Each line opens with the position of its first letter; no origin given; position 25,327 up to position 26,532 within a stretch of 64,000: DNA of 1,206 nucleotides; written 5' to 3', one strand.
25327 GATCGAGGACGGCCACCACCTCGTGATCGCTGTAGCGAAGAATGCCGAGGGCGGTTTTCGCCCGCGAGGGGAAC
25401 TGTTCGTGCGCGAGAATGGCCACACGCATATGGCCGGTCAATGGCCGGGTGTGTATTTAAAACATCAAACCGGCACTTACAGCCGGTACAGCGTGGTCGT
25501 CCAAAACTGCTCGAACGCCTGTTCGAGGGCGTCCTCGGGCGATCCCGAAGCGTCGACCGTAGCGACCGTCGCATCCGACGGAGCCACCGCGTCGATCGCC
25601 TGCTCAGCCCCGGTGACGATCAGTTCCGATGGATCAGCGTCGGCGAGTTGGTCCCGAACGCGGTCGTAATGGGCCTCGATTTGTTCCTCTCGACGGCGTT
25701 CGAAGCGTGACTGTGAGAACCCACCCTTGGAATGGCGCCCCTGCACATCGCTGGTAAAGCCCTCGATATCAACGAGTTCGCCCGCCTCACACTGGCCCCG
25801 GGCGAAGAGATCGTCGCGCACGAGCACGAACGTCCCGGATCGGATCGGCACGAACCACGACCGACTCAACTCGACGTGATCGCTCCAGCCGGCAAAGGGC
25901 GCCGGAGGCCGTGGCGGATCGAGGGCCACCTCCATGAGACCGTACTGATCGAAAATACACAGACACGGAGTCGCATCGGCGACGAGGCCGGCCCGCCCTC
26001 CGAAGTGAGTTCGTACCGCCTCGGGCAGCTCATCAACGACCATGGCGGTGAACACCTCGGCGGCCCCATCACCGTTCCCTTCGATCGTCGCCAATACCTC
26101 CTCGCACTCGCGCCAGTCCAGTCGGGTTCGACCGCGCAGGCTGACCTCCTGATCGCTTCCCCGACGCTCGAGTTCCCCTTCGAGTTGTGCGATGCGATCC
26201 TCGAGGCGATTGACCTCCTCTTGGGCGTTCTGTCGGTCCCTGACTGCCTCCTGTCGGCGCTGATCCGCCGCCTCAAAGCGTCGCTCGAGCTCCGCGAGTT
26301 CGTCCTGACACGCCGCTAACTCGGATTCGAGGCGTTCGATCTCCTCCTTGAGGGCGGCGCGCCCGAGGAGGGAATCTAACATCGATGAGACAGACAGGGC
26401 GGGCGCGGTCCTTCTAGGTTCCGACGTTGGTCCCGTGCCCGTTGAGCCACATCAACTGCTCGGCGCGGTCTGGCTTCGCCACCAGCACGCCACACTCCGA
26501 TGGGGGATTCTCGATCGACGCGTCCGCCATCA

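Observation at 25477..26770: Two-gene operon: 118-aa unknown protein plus coiled-coil Vms1/eRF1-like putative peptidyl-tRNA hydrolase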

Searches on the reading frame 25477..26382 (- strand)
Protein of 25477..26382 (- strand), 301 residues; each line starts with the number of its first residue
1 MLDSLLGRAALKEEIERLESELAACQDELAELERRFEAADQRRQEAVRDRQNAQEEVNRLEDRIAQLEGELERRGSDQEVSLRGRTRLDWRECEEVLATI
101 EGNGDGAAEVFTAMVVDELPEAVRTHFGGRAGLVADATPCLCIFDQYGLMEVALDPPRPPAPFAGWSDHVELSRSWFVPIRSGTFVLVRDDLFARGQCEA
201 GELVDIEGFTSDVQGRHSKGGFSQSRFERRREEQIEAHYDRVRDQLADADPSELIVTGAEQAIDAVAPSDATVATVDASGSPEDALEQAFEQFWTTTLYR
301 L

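Call 3: search_protein_families(library=pfam, proteins=[window:25477-26382:-], max_evalue=0.1)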
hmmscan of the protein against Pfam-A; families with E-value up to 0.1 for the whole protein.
window:25477-26382:- (301 aa): 34 families (the best 25 are shown)
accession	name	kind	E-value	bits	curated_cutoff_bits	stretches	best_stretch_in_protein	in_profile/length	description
PF18859.6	acVLRF1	-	3.8e-28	98.7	27.1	1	185-298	5-129/130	Actinobacteria/chloroflexi VLRF1 release factor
PF18854.6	baeRF_family10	-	3.9e-09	37.3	27.1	1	186-265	19-105/143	Bacterial archaeo-eukaryotic release factor family 10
PF03961.19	FapA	-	0.00049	20.2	31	1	9-81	152-236/272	Flagellar Assembly Protein A beta solenoid domain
PF03464.20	eRF1_2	-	0.0005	20.8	27.1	1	207-247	26-66/133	eRF1 domain 2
PF17675.6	APG6_N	-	0.0012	19.8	45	1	9-72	63-126/132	Apg6 coiled-coil region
PF01923.23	Cob_adeno_trans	-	0.0036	17.8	24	1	2-73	35-108/171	Cobalamin adenosyltransferase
PF12325.13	TMF_TATA_bd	-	0.0083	16.7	29.1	1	11-76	17-78/115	TATA element modulatory factor 1 TATA binding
PF15188.11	CCDC-167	-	0.0084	16.8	27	1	12-72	3-59/84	Coiled-coil domain-containing protein 167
PF10458.14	Val_tRNA-synt_C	-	0.009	16.7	25.9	0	11-35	2-26/66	Valyl tRNA synthetase tRNA binding arm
PF15964.10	CCCAP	-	0.0096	14.7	27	1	10-78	364-426/703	Centrosomal colon cancer autoantigen protein family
PF10211.14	Ax_dynein_light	-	0.014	15.9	26.4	1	7-72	120-186/187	Axonemal dynein light chain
PF05546.16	She9_MDM33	-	0.014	15.7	22.2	1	13-63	30-80/198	She9 / Mdm33 family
PF11559.13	ADIP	-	0.015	15.8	34.3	1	10-86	63-139/151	Afadin- and alpha -actinin-Binding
PF09728.14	Taxilin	-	0.015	14.9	30.3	1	12-69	237-294/302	Myosin-like coiled-coil protein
PF15619.11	Lebercilin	-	0.021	14.9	34.3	1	5-73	116-188/193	Ciliary protein causing Leber congenital amaurosis disease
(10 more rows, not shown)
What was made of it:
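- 25477..26382 (-): aVLRF-1 gene (301 aa plus stop): archaeal Vms1-like release factor / putative peptidyl-tRNA hydrolase. Pfam PF18859 acVLRF1 3.8e-28, baeRF_family10 3.9e-9, eRF1_2 5e-4 (call 3).
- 25480..25836 (-): Catalytic RNase-H-fold domain, eRF1 M-domain-like (residues ~183-301). The Pfam acVLRF1 match covers residues 185-298 (call 3).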

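Call 4: search_protein_families(library=ncbifam, proteins=[window:25477-26382:-], max_evalue=0.1)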
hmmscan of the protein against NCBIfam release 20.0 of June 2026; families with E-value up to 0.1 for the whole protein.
window:25477-26382:- (301 aa): 17 families
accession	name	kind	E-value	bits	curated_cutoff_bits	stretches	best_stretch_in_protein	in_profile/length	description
NF041024.1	acVLRF1_NCBI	exception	1.3e-11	44.6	125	1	181-267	74-166/208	acVLRF1 family peptidyl-tRNA hydrolase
TIGR03676.1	aRF1_eRF1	equivalog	1.3e-05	24.2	234.7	1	206-246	157-197/403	peptide chain release factor aRF-1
TIGR02168.1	SMC_prok_B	equivalog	7.3e-05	20.7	567.35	1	11-74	293-405/1181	chromosome segregation protein SMC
TIGR02169.1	SMC_prok_A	equivalog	8.9e-05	20.4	729.4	1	10-72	292-354/1165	chromosome segregation protein SMC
NF045487.1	ASRP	equivalog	0.00013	20.8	300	1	10-78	153-227/593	archaea-specific SMC-related protein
TIGR04211.1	SH3_and_anchor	equivalog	0.011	15.4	65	1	10-68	63-121/198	TIGR04211 family SH3 domain-containing protein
NF051880.1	FlagAsmCDGMPTipF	equivalog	0.011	14.6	600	1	3-84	53-135/421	flagella assembly cyclic-di-GMP phosphodiesterase TipF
NF033928.1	alph_xenorhab_A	subfamily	0.027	13.8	125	1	10-71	147-204/339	alpha-xenorhabdolysin family binary toxin subunit A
TIGR03930.1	WXG100_ESAT6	subfamily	0.028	14.6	44.85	1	36-112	6-82/90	WXG100 family type VII secretion target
NF002244.0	PRK01156.1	equivalog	0.041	11.9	847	1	14-81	184-251/895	DNA double-strand break repair ATPase Rad50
TIGR00636.1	PduO_Nterm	equivalog_domain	0.044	13.5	108.45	1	2-72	34-97/171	cob(I)yrinic acid a,c-diamide adenosyltransferase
TIGR04523.1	Mplasa_alph_rch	subfamily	0.044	11.7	270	1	11-71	340-400/745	helix-rich protein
NF033452.1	BREX_1_MTaseX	exception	0.044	11.6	500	1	22-87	898-962/1210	BREX-1 system adenine-specific DNA-methyltransferase PglX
TIGR00606.1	rad50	subfamily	0.067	10.8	453.75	1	9-114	691-791/1311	DNA repair protein Rad50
TIGR04320.1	Surf_Exclu_PgrA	domain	0.092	12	70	0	12-67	297-355/360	SEC10/PgrA surface exclusion domain-containing protein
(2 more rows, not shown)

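Call 5: find_homologous_proteins(query=window:25477-26382:-)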
Query window:25477-26382:- (301 aa): 309 proteins with E <= 0.001 among 8000 candidates; the best 120 are listed.
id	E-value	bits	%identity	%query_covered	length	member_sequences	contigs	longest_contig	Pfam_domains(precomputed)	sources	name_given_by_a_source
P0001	8.0e-193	658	100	100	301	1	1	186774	PF18854.7,PF18859.7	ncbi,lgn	-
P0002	1.9e-167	574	89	100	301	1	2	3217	PF18854.7,PF18859.7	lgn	-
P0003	5.3e-93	330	56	100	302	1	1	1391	PF18854.7,PF18859.7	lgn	-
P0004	1.9e-92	328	56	100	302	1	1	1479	PF18854.7,PF18859.7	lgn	-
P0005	5.9e-92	327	56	100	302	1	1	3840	PF18854.7,PF18859.7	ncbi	ncbi:MAG: Vms1/Ankzf1 family peptidyl-tRNA hydrolase [Halobacteriota archaeon]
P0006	6.3e-92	326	52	100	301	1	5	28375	PF18854.7,PF18859.7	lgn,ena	-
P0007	1.5e-91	325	56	100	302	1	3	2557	PF18854.7,PF18859.7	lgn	-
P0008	1.0e-90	322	54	100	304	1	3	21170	PF18854.7,PF18859.7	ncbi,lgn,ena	-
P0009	5.4e-90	320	56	100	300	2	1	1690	PF18854.7,PF18859.7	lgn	-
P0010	7.2e-89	316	54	100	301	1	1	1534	PF03464.21,PF18854.7,PF18859.7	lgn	-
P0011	3.0e-88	314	52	100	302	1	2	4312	PF18854.7,PF18859.7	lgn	-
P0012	9.2e-88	313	53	100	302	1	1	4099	PF18854.7,PF18859.7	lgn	-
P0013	2.2e-87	312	51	100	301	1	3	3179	PF18854.7,PF18859.7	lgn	-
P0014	4.2e-85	304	50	100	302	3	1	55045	PF18854.7,PF18859.7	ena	-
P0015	1.0e-84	303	53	100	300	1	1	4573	PF03464.21,PF18854.7,PF18859.7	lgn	-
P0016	7.7e-84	300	54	100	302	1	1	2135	PF18854.7,PF18859.7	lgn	-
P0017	4.1e-83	298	52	100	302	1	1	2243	PF18854.7,PF18859.7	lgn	-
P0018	5.2e-82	294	51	100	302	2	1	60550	PF18854.7,PF18859.7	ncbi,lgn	-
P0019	1.6e-80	289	51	100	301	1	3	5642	PF18854.7,PF18859.7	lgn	-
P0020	4.9e-80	287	50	100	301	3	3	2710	PF18854.7,PF18859.7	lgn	-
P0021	2.5e-79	285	53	100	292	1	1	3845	PF18854.7,PF18859.7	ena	-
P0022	4.2e-76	275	49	100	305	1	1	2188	PF03464.21,PF18854.7,PF18859.7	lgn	-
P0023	4.9e-75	271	48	100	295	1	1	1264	PF18854.7,PF18859.7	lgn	-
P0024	1.1e-74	270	47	100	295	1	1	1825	PF18854.7,PF18859.7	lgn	-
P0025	1.2e-74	270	49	100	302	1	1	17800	PF18854.7,PF18859.7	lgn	-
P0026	3.1e-74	268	50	100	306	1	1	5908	PF18854.7,PF18859.7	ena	-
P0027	1.5e-73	266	50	100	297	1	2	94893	PF03464.21,PF18854.7,PF18859.7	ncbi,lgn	ncbi:MAG: Vms1/Ankzf1 family peptidyl-tRNA hydrolase [Halobacteriales archaeon]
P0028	2.9e-73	265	50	99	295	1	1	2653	PF18854.7,PF18859.7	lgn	-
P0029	3.1e-73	265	47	99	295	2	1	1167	PF18854.7,PF18859.7,PF12795.13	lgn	-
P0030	4.4e-73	265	50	99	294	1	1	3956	PF18854.7,PF18859.7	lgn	-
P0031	1.4e-72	263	49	100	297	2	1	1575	PF03464.21,PF18854.7,PF18859.7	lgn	-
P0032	4.2e-72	261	48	100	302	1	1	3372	PF18854.7,PF18859.7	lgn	-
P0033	1.5e-71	260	49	99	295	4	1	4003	PF18854.7,PF18859.7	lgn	-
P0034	2.2e-71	259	45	100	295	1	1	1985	PF18854.7,PF18859.7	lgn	-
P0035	2.8e-71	259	49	100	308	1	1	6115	PF18854.7,PF18859.7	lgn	-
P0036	4.1e-71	258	49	100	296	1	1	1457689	PF18854.7,PF18859.7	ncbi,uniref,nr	ncbi:Vms1/Ankzf1 family peptidyl-tRNA hydrolase [Halostella litorea]|uniref:Vms1/Ankzf1 family pepti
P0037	4.1e-71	258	46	100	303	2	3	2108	PF18854.7,PF18859.7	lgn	-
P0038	6.4e-71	258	49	100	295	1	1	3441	PF18854.7,PF18859.7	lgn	-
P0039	2.0e-70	256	48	100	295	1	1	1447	PF18859.7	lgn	-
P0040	4.1e-70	255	49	99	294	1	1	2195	PF18854.7,PF18859.7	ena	-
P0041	4.1e-70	255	50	100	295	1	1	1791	PF18854.7,PF18859.7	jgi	jgi:uncharacterized small protein (DUF1192 family)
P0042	9.2e-70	254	50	100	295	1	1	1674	PF18854.7,PF18859.7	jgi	jgi:peptide subunit release factor 1 (eRF1)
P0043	2.0e-69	253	48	99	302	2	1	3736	PF18854.7,PF06698.17,PF18859.7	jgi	jgi:peptide subunit release factor 1 (eRF1)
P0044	2.1e-69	253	48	100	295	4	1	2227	PF18854.7,PF18859.7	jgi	jgi:peptide subunit release factor 1 (eRF1)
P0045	3.1e-69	252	48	100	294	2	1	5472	PF18854.7,PF18859.7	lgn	-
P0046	3.3e-69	252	45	100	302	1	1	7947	PF18854.7,PF18859.7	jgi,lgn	jgi:chaperonin cofactor prefoldin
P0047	3.5e-69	252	49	99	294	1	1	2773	PF18854.7,PF18859.7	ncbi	-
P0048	3.9e-69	252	47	100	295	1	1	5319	PF18854.7,PF18859.7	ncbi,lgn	-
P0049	4.8e-69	251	50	100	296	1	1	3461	PF18854.7,PF18859.7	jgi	jgi:hypothetical protein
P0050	6.3e-69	251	49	100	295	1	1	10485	PF18854.7,PF18859.7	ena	-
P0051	8.9e-69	251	48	100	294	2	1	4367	PF18854.7,PF00261.26,PF18859.7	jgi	jgi:peptide subunit release factor 1 (eRF1)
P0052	9.4e-69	250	49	99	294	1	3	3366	PF18854.7,PF18859.7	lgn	-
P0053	1.2e-68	250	48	100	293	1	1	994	PF18854.7,PF18859.7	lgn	-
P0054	2.0e-68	249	48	100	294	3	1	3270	PF18854.7,PF18859.7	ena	-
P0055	2.0e-68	249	47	99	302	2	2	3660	PF18854.7,PF18859.7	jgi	jgi:peptide subunit release factor 1 (eRF1)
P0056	2.3e-68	249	47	100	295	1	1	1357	PF18854.7,PF18859.7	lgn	-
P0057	6.0e-68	248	49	99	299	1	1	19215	PF18854.7,PF18859.7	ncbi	-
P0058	7.3e-68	248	47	100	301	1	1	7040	PF18854.7,PF18859.7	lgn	-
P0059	9.0e-68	247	45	99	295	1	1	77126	PF18854.7,PF18859.7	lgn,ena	-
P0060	9.5e-68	247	47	99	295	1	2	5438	PF18854.7,PF18859.7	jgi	jgi:peptide subunit release factor 1 (eRF1)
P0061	1.2e-67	247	48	100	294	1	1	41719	PF18854.7,PF18859.7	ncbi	ncbi:MAG: Vms1/Ankzf1 family peptidyl-tRNA hydrolase [Halodesulfurarchaeum sp.]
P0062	1.6e-67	246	48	100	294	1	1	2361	PF18854.7,PF18859.7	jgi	jgi:peptide subunit release factor 1 (eRF1)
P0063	1.7e-67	246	48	100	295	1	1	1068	PF18854.7,PF18859.7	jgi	jgi:peptide subunit release factor 1 (eRF1)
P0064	2.2e-67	246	48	99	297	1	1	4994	PF18854.7,PF18859.7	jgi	jgi:peptide subunit release factor 1 (eRF1)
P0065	2.4e-67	246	45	100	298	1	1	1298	PF18854.7,PF18859.7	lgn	-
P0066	3.5e-67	245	45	100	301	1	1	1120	PF18854.7,PF18859.7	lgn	-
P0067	3.8e-67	245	48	100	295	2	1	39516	PF18854.7,PF18859.7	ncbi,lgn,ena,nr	ncbi:hypothetical protein BRC81_09840 [Halobacteriales archaeon QS_1_68_20]|nr:MAG: hypothetical pro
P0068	8.4e-67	244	48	81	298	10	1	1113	PF03464.21,PF18854.7,PF18859.7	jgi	jgi:peptide subunit release factor 1 (eRF1)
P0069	8.6e-67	244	47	100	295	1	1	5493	PF18854.7,PF18859.7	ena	-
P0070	1.1e-66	244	48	100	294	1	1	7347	PF18854.7,PF18859.7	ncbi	-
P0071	1.1e-66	244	46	100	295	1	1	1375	PF18854.7,PF18859.7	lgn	-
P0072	1.3e-66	243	47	99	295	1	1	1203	PF18854.7,PF18859.7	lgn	-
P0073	1.5e-66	243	47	100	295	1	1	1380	PF18854.7,PF18859.7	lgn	-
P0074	2.0e-66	243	47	100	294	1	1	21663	PF18854.7,PF18859.7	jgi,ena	-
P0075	2.3e-66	243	46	100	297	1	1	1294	PF18854.7,PF18859.7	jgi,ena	-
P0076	3.2e-66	242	48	99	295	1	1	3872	PF18854.7,PF18859.7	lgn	-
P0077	3.3e-66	242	46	99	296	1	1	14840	PF18859.7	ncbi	-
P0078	3.7e-66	242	46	100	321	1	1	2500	PF18854.7,PF18859.7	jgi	jgi:peptide subunit release factor 1 (eRF1)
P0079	3.8e-66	242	46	99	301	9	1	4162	PF18854.7,PF18859.7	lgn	-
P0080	3.8e-66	242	46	99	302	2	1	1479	PF18854.7,PF06698.17,PF18859.7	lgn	-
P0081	3.9e-66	242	46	99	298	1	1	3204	PF18854.7,PF18859.7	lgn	-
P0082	4.0e-66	242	47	100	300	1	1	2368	PF18854.7,PF18859.7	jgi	jgi:peptide subunit release factor 1 (eRF1)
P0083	4.8e-66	242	48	100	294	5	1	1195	PF18854.7,PF18859.7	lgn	-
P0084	5.5e-66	241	46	100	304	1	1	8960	PF18854.7,PF18859.7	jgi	-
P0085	6.1e-66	241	47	99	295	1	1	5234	PF18859.7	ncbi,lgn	-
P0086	7.5e-66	241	46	100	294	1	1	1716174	PF18854.7,PF18859.7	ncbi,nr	ncbi:MAG: Vms1/Ankzf1 family peptidyl-tRNA hydrolase [Halodesulfurarchaeum sp.]|nr:Vms1/Ankzf1 famil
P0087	8.3e-66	241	45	100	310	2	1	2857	PF18854.7,PF18859.7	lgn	-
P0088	8.3e-66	241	47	100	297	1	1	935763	PF18854.7,PF18859.7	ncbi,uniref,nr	ncbi:Vms1/Ankzf1 family peptidyl-tRNA hydrolase [Halegenticoccus soli]|uniref:Vms1/Ankzf1 family pep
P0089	9.1e-66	241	46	100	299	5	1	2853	PF18854.7,PF18859.7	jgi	jgi:peptide subunit release factor 1 (eRF1)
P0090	1.3e-65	240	46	99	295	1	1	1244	PF18854.7,PF18859.7,PF12795.13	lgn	-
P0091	2.2e-65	239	46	100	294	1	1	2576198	PF18854.7,PF18859.7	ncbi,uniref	ncbi:Vms1/Ankzf1 family peptidyl-tRNA hydrolase [Halalkalicoccus ordinarius]|uniref:Vms1/Ankzf1 fami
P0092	2.6e-65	239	46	100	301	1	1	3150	PF18854.7,PF18859.7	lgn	-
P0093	2.8e-65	239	47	100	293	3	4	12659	PF18854.7,PF18859.7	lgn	-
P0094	2.9e-65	239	48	99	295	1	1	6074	PF18854.7,PF18859.7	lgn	-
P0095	3.5e-65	239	49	100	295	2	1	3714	PF18854.7,PF18859.7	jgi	jgi:peptide subunit release factor 1 (eRF1)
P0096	3.6e-65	239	48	99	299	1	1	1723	PF18854.7,PF18859.7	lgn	-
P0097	4.4e-65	238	47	99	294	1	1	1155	PF18854.7,PF18859.7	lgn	-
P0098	5.1e-65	238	46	99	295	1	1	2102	PF18854.7,PF18859.7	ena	-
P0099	5.2e-65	238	47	99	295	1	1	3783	PF18859.7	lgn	-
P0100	7.6e-65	238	46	100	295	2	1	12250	PF18854.7,PF18859.7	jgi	-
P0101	7.7e-65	238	44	99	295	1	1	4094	PF18854.7,PF18859.7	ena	-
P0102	1.1e-64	237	44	99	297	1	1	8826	PF18854.7,PF18859.7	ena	-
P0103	1.2e-64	237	45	100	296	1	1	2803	PF18854.7,PF18859.7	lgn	-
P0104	1.3e-64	237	46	100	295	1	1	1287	PF18854.7,PF18859.7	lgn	-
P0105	1.3e-64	237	46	100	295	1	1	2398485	PF03464.21,PF18854.7,PF18859.7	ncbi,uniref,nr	ncbi:Vms1/Ankzf1 family peptidyl-tRNA hydrolase [Haloarchaeobius amylolyticus]|uniref:Vms1/Ankzf1 fa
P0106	2.0e-64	236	46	100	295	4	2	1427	PF18854.7,PF18859.7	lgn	-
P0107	2.2e-64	236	46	99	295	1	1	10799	PF18854.7,PF18859.7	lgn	-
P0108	2.5e-64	236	49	100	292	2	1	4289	PF18854.7,PF18859.7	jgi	jgi:peptide subunit release factor 1 (eRF1)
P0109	2.9e-64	236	45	100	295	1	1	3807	PF18854.7,PF06698.17,PF18859.7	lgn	-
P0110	3.9e-64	235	44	99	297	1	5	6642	PF18854.7,PF06698.17,PF18859.7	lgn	-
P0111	4.0e-64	235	47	99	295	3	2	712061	PF03464.21,PF18854.7,PF18859.7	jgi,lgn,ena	-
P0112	4.4e-64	235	47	100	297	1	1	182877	PF03464.21,PF18854.7,PF18859.7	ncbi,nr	ncbi:Vms1/Ankzf1 family peptidyl-tRNA hydrolase [Haloarculaceae archaeon H-GB1-1]|nr:Vms1/Ankzf1 fam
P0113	4.5e-64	235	46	100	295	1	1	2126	PF18854.7,PF18859.7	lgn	-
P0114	5.5e-64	235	47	100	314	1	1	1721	PF18854.7,PF18859.7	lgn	-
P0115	6.2e-64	235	45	100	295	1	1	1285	PF18854.7,PF18859.7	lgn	-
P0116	9.3e-64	234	46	99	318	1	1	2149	PF18854.7,PF18859.7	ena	-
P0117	9.9e-64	234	45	100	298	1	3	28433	PF18854.7,PF18859.7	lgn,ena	-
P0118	1.0e-63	234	46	99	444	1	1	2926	PF19118.6,PF18854.7,PF18859.7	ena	-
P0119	1.0e-63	234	48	100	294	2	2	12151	PF18854.7,PF18859.7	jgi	-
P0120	1.0e-63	234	46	99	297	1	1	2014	PF18854.7,PF18859.7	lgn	-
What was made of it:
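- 25477..26382 (-): Orthologues named 'Vms1/Ankzf1 family peptidyl-tRNA hydrolase' (call 5).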

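Call 15: find_related_loci(query=A1, collection=genome_contigs, flank=6000)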
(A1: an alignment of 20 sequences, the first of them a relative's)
Query A1 (301 aa) in genome_contigs; peptide patterns used: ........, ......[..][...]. (x = any residue, [..] = any of these).
599 stretches matched a pattern (row limit reached: there are more); 505 encode a relative of the query (tblastn E <= 1e-3); the best 80 are kept; 80 distinct loci.
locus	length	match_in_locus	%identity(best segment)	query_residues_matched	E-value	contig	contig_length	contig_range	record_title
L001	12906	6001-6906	50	1-301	2e-90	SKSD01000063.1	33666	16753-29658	MAG: Halobacteriales archaeon isolate CSSed162cmA_512 CSSed16-2cmA-1591, whole genome shotgun sequence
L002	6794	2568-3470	54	1-301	4e-90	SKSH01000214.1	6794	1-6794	MAG: Halobacteriales archaeon isolate CSSed162cmA_517 CSSed16-2cmA-51511, whole genome shotgun sequence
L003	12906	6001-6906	50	1-301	6e-83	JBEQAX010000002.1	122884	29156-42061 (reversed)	MAG: Salinarchaeum sp. isolate 04_S200.metabat_sspec.005 NODE_12_length_122884_cov_49.074073, whole genome shotgun seque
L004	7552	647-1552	49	1-301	7e-82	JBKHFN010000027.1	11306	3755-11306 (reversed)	MAG: Salinarchaeum sp. isolate D1M05_48 NODE_4975_length_11306_cov_4.896898, whole genome shotgun sequence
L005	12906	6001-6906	53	1-301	5e-82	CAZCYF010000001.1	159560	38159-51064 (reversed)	MAG TPA_asm: uncultured Halobacteriales archaeon isolate binchicken_co207_354 genome assembly, contig: NODE_20_length_15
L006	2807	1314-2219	50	1-301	3e-82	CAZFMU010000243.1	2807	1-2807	MAG TPA_asm: uncultured Salinarchaeum sp. isolate ERP127260_co1_67 genome assembly, contig: NODE_16183_length_2807_cov_7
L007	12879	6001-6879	49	1-299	1e-80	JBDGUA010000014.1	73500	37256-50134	MAG: Haloferacaceae archaeon isolate DAL-WCL_35_50C1R c_000000000112, whole genome shotgun sequence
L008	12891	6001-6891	50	1-301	6e-80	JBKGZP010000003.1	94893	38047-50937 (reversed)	MAG: Halobacteriales archaeon isolate C5M10_19 NODE_19_length_94893_cov_10.696461, whole genome shotgun sequence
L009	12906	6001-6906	51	1-301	4e-79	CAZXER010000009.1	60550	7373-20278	MAG TPA_asm: uncultured Halobacteriales archaeon isolate binchicken_co207_262 genome assembly, contig: NODE_231_length_6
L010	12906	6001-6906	47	1-301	5e-79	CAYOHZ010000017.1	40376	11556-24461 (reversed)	MAG TPA_asm: uncultured Salinarchaeum sp. isolate ERP127260_co1_3 genome assembly, contig: NODE_285_length_40376_cov_67.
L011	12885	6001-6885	48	1-301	8e-78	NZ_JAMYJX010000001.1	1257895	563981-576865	Haladaptatus sp. AB618 NODE_1_length_1257895_cov_162.259201, whole genome shotgun sequence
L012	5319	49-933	47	1-301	2e-75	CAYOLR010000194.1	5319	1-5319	MAG TPA_asm: uncultured Halobacteriales archaeon isolate SRP185896_co1_122 genome assembly, contig: NODE_18870_length_53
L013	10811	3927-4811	48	1-301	2e-74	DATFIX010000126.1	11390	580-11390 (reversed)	MAG TPA_asm: Natrialbaceae archaeon isolate SMAG_U9129 k141_557068, whole genome shotgun sequence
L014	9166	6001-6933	47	1-299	7e-74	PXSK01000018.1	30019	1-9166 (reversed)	MAG: Halobacteriales archaeon SW_5_70_135 sw_5_scaffold_361, whole genome shotgun sequence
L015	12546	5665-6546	48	1-301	8e-74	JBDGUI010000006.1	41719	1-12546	MAG: Halodesulfurarchaeum sp. isolate DAL-WCL_35_78C3R c_000000000544, whole genome shotgun sequence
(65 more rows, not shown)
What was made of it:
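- Checked: At least 505 species genomes encode a relative of the 301-aa protein (call 15).
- It is a core gene of the class: at least 505 species genomes have it, and every listed one that is named is a haloarchaeon (call 15).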

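Call 20: predict_structure(alignment_id=A1)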
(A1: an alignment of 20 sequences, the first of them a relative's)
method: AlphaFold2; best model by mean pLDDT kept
length: 301 residues; sequences in the alignment: 20
mean_pLDDT: 89.1   pTM: 0.68
mean pLDDT of the five models: 89.1, 88.9, 88.6, 87.6, 87.5
residues with pLDDT >= 90: 222; 70-90: 49; 50-70: 26; < 50: 4
segments of 3 or more residues with pLDDT < 50: 77-79
pLDDT, mean of each block of 10 residues (from residue 1): 64 90 94 92 93 94 89 56 87 94 74 95 93 93 92 95 93 93 94 95 95 63 79 94 94 94 95 95 97 96 91
secondary structure, 60 per line:
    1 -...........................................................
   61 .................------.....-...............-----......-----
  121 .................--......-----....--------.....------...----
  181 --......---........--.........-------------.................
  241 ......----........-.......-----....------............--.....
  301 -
elements in order: H2-77 E84-88 H90-104 E110-115 H121-137 E140-145 E151-154 E163-167 E183-188 E192-199 E202-210 H224-246 E254-258 H260-266 E272-275 H282-293 E296-300
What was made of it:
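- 25477..26382 (-): AF2 pLDDT 89 (call 20).
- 26152..26382 (-): N-terminal coiled-coil arm (residues 1-77). A single predicted helix, residues 2-77 (call 20).
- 25843..26145 (-): Middle alpha/beta domain (residues ~80-180), the position of the eRF1 N ('stop-codon-binding') domain. Confidently modelled alpha/beta unit (call 20).
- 25711..25725 (-): GGFSQ loop (residues 220-224) with the putative catalytic Gln224. The loop is the low-confidence, flexible part of the model: pLDDT 63 for residues 211-220 (call 20).
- On aVLRF-1 (archaeal Vms1-like release factor): Helix at residues 2-77 (call 20). A confident alpha/beta domain is modelled at ~80-180 (call 20). The protein ends at residue 301, directly after the M-like domain (call 20).
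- Checked: Residues 1-77 are one predicted helix (call 20).
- AF2 model pLDDT 89 (call 20).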
